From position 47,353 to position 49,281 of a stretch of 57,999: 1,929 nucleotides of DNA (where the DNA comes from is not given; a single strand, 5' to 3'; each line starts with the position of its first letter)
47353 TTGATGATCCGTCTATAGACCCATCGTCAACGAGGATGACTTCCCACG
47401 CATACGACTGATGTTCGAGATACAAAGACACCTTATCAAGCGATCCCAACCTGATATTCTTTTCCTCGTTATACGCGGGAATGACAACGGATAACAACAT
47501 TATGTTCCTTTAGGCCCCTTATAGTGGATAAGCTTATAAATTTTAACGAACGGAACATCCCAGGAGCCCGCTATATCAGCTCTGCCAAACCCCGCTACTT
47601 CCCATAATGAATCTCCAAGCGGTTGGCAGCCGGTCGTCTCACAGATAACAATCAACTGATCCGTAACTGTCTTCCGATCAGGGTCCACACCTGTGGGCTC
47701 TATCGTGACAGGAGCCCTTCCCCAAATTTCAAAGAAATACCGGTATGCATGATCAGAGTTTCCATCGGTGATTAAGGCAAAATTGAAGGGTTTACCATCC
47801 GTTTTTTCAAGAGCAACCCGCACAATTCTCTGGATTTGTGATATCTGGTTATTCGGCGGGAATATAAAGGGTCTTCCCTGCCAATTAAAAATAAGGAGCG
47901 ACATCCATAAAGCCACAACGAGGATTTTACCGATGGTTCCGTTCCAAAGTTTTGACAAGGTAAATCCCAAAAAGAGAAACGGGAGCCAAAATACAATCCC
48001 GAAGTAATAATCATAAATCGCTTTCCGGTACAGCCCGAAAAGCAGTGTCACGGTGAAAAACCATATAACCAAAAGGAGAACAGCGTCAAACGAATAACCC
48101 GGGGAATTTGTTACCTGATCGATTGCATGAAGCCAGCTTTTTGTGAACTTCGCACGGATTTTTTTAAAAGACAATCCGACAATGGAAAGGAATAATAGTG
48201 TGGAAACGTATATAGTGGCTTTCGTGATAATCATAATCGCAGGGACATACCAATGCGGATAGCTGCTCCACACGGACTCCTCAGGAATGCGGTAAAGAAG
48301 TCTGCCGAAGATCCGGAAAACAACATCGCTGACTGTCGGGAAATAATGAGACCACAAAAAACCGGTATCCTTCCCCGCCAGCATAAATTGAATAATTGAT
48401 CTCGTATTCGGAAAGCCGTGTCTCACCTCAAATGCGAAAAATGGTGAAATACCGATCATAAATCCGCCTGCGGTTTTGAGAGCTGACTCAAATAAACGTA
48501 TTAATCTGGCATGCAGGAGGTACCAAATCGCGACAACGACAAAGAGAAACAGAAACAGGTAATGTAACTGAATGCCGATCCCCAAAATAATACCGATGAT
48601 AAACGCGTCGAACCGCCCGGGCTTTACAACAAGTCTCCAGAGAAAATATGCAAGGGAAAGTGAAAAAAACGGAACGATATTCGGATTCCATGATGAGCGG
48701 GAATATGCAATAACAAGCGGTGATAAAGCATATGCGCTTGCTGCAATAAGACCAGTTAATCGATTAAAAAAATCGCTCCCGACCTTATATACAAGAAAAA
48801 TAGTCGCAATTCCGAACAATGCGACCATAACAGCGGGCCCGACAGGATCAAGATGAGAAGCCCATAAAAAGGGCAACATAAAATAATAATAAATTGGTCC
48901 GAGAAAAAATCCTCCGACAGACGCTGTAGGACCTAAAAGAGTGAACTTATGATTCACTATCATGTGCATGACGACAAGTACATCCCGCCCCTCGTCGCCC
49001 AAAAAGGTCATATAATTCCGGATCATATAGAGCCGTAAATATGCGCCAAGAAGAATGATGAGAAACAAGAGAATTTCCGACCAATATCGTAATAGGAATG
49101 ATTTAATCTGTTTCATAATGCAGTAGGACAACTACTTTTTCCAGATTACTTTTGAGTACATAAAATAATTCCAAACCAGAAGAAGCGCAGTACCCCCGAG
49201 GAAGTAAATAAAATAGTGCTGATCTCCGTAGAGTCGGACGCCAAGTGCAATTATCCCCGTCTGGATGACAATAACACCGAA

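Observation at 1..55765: Window-spanning glycan assembly locus with 22 GT-C-like membrane genes, 12 soluble GTs, 2 Wzx flippases and a sugar-nucleotide block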

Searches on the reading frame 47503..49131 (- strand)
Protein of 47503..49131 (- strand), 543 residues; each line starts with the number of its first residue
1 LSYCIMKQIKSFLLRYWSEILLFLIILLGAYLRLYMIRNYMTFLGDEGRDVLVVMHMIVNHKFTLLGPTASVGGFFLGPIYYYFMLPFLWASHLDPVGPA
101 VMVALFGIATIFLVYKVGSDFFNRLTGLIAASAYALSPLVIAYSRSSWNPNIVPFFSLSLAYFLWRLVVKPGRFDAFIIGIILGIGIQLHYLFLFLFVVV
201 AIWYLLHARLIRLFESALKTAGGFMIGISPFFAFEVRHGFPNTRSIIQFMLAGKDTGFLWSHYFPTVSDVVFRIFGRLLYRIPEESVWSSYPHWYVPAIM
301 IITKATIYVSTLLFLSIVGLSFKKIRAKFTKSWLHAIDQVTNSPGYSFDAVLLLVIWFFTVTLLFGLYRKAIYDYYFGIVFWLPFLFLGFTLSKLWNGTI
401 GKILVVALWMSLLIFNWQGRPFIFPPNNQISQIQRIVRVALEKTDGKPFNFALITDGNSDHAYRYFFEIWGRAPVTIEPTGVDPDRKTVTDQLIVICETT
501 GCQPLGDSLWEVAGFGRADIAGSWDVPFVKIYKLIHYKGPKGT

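Call 5: search_protein_families(library=pfam, proteins=[window:47503-49131:-], max_evalue=0.01)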
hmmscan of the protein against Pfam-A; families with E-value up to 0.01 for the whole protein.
window:47503-49131:- (543 aa): 1 family
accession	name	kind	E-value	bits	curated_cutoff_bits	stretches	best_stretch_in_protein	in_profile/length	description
PF13231.12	PMT_2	-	1.8e-09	38.5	26.1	1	101-230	26-156/160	Dolichyl-phosphate-mannose-protein mannosyltransferase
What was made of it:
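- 47500..49131 (-): GT-C-like, group D (PMT_2). Pfam PMT_2 at 38.5 bits (call 5).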

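Call 72: search_solved_structures(query=A8, max_evalue=1)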
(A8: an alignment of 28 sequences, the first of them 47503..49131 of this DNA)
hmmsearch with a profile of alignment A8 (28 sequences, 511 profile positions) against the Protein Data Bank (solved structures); distinct sequences matched with E-value up to 1: 0.
